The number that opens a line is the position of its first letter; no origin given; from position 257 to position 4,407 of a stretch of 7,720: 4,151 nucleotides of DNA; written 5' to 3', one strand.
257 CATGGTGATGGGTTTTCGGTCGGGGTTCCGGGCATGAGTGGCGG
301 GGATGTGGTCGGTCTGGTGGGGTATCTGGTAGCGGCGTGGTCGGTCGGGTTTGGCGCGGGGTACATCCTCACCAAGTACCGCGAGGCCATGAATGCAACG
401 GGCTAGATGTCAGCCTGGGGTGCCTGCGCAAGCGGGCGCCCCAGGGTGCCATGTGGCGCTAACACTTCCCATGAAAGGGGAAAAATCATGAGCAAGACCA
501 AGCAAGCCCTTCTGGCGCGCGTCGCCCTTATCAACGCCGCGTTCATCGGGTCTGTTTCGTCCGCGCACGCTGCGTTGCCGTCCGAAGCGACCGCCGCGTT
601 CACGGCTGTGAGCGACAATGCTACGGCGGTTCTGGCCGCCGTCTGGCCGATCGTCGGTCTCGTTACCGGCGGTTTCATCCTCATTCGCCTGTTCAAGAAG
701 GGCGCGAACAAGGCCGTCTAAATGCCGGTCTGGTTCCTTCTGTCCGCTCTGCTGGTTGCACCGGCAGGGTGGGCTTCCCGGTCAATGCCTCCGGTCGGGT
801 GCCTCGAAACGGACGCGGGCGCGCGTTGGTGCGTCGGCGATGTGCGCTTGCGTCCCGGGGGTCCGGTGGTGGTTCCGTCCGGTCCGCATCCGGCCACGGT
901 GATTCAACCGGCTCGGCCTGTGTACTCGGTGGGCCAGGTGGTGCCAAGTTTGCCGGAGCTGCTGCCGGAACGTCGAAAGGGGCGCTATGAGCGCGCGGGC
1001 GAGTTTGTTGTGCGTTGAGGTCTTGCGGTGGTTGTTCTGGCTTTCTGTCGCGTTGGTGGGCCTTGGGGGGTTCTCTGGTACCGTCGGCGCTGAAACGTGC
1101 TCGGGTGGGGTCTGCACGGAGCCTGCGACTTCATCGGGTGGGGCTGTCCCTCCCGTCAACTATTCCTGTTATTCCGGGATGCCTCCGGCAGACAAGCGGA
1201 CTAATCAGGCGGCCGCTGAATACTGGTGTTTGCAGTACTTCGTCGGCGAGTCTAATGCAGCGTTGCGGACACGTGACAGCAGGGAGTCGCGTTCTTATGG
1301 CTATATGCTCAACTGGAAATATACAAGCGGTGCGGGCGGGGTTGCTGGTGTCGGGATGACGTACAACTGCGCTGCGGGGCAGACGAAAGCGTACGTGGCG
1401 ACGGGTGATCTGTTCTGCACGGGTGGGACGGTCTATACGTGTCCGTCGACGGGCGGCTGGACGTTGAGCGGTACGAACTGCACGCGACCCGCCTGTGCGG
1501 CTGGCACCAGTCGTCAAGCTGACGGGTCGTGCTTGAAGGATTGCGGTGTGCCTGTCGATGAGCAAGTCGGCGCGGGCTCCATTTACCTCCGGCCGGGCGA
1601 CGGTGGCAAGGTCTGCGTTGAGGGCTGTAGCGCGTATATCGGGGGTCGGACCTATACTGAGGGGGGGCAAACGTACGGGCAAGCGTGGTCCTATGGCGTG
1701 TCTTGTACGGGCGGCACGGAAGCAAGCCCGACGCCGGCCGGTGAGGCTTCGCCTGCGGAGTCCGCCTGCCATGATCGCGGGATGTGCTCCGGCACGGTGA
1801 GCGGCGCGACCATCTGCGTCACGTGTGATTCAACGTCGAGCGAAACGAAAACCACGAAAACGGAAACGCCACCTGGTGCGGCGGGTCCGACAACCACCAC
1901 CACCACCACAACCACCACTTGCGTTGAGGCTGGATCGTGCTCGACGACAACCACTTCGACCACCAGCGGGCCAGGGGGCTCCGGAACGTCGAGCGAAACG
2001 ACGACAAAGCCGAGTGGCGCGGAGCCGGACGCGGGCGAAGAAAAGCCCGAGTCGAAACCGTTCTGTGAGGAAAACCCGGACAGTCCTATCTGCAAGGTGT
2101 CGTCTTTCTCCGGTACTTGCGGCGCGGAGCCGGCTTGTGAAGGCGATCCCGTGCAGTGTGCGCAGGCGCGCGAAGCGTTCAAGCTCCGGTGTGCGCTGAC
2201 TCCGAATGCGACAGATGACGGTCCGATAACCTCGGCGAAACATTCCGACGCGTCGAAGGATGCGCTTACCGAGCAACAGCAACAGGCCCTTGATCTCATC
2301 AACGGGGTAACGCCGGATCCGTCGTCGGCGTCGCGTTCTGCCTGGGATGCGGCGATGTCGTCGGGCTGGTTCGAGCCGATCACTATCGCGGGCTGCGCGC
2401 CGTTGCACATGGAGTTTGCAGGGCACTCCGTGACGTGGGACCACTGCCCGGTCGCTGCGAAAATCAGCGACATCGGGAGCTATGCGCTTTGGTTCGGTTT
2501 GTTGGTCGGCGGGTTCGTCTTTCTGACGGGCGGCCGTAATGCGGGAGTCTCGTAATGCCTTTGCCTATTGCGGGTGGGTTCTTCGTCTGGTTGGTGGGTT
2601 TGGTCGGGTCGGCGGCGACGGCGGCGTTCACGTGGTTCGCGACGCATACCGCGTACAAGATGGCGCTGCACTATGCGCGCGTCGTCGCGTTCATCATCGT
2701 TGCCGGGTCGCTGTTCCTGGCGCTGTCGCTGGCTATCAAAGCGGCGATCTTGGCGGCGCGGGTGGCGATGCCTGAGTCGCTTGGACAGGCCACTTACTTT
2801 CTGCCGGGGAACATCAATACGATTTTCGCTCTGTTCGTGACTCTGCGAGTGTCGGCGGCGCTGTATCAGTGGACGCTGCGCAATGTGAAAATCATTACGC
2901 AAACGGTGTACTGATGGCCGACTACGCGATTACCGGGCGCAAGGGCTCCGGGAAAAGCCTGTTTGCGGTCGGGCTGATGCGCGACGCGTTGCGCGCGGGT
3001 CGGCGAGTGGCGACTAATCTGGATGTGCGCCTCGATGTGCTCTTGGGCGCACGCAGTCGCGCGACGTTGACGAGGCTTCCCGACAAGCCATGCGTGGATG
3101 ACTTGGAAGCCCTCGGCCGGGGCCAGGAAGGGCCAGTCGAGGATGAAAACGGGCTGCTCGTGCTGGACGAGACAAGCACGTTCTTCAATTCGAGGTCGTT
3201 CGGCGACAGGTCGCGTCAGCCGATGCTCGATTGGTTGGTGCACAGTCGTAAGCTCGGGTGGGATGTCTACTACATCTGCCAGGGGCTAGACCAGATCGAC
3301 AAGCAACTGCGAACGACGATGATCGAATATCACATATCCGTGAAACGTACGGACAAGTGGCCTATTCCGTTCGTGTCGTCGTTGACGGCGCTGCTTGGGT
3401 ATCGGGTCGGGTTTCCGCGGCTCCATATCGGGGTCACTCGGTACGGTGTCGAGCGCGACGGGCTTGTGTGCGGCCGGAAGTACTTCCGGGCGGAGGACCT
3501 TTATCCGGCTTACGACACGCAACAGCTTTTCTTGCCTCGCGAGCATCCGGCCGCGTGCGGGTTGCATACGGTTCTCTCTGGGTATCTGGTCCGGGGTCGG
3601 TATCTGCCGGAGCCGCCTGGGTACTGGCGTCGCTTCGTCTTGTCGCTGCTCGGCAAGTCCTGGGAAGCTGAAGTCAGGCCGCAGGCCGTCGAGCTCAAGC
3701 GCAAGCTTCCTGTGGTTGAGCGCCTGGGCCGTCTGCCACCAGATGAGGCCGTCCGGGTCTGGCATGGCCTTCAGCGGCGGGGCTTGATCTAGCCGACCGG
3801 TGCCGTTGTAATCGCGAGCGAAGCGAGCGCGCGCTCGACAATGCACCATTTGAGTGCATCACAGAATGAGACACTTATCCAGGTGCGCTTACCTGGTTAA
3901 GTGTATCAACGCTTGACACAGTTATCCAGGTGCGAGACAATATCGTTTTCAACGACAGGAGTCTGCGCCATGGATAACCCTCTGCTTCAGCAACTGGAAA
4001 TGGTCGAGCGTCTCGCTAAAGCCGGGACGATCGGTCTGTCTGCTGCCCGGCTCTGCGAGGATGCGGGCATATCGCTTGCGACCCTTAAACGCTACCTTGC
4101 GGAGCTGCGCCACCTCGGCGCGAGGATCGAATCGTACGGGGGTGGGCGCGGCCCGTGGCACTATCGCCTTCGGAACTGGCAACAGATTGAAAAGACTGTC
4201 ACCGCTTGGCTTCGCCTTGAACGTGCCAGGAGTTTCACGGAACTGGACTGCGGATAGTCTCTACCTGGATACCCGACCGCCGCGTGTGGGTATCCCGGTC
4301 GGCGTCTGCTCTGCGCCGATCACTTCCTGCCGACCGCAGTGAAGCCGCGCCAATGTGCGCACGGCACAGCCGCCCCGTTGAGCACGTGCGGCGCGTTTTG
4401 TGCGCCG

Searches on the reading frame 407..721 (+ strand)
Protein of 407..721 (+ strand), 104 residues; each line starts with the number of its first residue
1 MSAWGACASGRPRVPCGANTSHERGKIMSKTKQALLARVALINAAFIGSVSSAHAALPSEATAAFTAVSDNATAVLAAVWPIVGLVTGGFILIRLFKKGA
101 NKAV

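Call 6: search_protein_families(library=pfam, proteins=[window:407-721:+], max_evalue=0.01)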
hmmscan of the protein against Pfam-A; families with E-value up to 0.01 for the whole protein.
window:407-721:+ (104 aa): 1 family
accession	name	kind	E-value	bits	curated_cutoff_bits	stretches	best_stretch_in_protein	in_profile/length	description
PF19199.5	Phage_coatGP8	-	7.9e-19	68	24.6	1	37-103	3-69/69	Phage major coat protein, Gp8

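Call 7: search_protein_families(library=phrogs, proteins=[window:407-721:+], max_evalue=0.01)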
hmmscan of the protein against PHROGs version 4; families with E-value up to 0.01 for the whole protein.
window:407-721:+ (104 aa): 2 families
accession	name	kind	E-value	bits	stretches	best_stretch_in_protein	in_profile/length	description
phrog_1646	-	head and packaging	7.9e-21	75.2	1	26-104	3-81/81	major coat protein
phrog_7106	-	head and packaging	0.0063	17.8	1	37-87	13-64/72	major head protein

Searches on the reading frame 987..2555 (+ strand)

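Call 6: search_protein_families(library=pfam, proteins=[window:987-2555:+], max_evalue=0.01)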
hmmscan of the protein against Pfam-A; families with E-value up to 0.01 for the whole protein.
window:987-2555:+ (522 aa): 0 families

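Call 7: search_protein_families(library=phrogs, proteins=[window:987-2555:+], max_evalue=0.01)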
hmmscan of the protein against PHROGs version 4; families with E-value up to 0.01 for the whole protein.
window:987-2555:+ (522 aa): 1 family
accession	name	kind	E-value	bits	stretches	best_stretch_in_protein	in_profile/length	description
phrog_4352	-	unknown function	1.6e-25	91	1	139-437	57-413/479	-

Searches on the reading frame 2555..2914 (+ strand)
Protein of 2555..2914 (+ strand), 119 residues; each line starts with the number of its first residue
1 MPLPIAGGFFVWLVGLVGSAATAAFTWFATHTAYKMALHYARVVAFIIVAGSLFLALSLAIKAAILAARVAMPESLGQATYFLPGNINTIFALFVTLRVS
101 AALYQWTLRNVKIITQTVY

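Call 6: search_protein_families(library=pfam, proteins=[window:2555-2914:+], max_evalue=0.01)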
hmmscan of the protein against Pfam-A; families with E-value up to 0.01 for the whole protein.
window:2555-2914:+ (119 aa): 1 family
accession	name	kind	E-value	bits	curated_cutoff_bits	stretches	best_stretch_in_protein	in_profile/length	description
PF17537.7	DUF5455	-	0.0035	18.3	25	1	24-108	10-98/102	Family of unknown function (DUF5455)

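Call 7: search_protein_families(library=phrogs, proteins=[window:2555-2914:+], max_evalue=0.01)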
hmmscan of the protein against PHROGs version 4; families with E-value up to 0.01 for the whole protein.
window:2555-2914:+ (119 aa): 2 families
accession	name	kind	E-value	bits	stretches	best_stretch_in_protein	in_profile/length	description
phrog_17485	-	head and packaging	4.9e-06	28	1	15-116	6-106/107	minor head protein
phrog_1944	-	head and packaging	2.5e-05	25.7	1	13-115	13-112/115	minor head protein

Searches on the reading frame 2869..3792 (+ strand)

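Call 6: search_protein_families(library=pfam, proteins=[window:2869-3792:+], max_evalue=0.01)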
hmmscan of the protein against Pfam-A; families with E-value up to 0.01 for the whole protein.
window:2869-3792:+ (307 aa): 1 family
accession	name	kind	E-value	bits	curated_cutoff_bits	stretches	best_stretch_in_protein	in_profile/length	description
PF05707.18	Zot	-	9.6e-23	81.1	20.3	1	21-161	5-148/197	Zonular occludens toxin (Zot)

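Call 7: search_protein_families(library=phrogs, proteins=[window:2869-3792:+], max_evalue=0.01)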
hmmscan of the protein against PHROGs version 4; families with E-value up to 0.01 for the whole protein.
window:2869-3792:+ (307 aa): 5 families
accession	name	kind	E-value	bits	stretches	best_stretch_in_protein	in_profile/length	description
phrog_1675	-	head and packaging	2.4e-84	284.8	1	16-245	1-229/353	morphogenesis (protein I of M13)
phrog_197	-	moron, auxiliary metabolic gene and host takeover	5.7e-22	79.8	1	10-163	20-168/486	Zot-like toxin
phrog_20922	-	head and packaging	9.9e-08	32.3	1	21-151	5-134/318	head morphogenesis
phrog_11271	-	head and packaging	2.4e-05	25.3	1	20-152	2-144/145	head morphogenesis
phrog_1979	-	unknown function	0.00046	20.5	1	20-150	128-251/380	-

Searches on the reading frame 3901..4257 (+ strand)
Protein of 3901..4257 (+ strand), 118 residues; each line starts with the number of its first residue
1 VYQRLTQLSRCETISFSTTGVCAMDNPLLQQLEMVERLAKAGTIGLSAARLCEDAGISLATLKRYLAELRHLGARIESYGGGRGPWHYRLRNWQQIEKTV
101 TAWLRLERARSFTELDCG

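Call 6: search_protein_families(library=pfam, proteins=[window:3901-4257:+], max_evalue=0.01)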
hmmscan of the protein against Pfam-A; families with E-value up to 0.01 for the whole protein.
window:3901-4257:+ (118 aa): 2 families
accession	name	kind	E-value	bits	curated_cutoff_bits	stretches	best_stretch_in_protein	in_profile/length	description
PF08279.18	HTH_11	-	1.3e-05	25.4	25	1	31-81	2-51/55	HTH domain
PF08220.18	HTH_DeoR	-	0.0063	16.7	21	0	33-81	4-50/57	DeoR-like helix-turn-helix domain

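Call 7: search_protein_families(library=phrogs, proteins=[window:3901-4257:+], max_evalue=0.01)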
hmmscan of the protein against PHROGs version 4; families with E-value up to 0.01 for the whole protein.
window:3901-4257:+ (118 aa): 0 families

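Call 46: find_encoding_contigs(protein=window:3970-4257:+, flank=10000, max_places=10)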
Protein window:3970-4257:+ (95 aa): 23 contigs read that carry it; 10 places shown.
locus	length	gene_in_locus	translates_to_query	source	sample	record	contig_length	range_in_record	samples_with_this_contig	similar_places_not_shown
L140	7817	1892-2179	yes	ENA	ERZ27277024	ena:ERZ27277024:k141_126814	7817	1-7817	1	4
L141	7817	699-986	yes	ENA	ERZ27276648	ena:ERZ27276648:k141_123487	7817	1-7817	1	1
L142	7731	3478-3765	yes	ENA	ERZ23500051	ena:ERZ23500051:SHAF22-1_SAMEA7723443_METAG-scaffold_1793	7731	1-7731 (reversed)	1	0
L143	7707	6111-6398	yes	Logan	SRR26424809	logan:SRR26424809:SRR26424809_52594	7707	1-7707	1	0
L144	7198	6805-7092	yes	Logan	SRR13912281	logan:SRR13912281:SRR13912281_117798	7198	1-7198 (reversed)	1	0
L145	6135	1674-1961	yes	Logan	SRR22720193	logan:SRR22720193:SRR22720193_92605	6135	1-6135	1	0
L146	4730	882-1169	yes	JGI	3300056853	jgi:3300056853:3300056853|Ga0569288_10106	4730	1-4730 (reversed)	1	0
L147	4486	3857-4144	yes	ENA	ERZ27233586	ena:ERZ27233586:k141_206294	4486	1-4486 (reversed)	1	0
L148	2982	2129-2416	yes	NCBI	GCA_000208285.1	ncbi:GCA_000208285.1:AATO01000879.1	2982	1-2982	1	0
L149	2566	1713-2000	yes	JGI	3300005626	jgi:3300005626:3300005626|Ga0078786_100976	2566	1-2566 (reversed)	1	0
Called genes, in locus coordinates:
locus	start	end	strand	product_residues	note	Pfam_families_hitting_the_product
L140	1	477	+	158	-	?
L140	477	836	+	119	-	-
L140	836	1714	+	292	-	PF05707:Zot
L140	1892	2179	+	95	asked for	PF08279:HTH_11 (weak)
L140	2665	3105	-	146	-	-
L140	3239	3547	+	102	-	PF07459:CTX_RstB (weak)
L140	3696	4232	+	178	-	-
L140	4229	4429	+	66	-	-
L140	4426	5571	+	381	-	PF05144:Phage_CRI, PF05155:G2P_X_C (weak)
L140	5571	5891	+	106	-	-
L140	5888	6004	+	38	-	-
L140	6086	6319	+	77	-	PF19199:Phage_coatGP8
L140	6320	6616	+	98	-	-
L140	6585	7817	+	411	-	?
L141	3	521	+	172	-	?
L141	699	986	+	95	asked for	PF08279:HTH_11 (weak)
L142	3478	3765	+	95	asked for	PF08279:HTH_11 (weak)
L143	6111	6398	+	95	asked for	PF08279:HTH_11 (weak)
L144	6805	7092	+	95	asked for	PF08279:HTH_11 (weak)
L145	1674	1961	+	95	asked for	PF08279:HTH_11 (weak)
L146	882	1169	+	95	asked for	PF08279:HTH_11 (weak)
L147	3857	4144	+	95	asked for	PF08279:HTH_11 (weak)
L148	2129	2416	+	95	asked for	PF08279:HTH_11 (weak)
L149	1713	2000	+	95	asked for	PF08279:HTH_11 (weak)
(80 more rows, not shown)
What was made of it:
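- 3970..4257 (+): Small HTH_11 protein (95 aa), convergent with the repressor. In a prophage it would be the gene nearest the repressor-distal junction. Calls 6 and 46.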

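Call 71: search_protein_families(library=ncbifam, proteins=[window:3970-4257:+], max_evalue=0.01)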
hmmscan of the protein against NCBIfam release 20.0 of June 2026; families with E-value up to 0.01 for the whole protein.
window:3970-4257:+ (95 aa): 1 family
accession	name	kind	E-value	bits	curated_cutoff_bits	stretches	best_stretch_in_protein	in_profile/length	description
TIGR02944.1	suf_reg_Xantho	equivalog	0.0084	16.5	110.65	0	11-62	14-64/130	SUF system Fe-S cluster assembly regulator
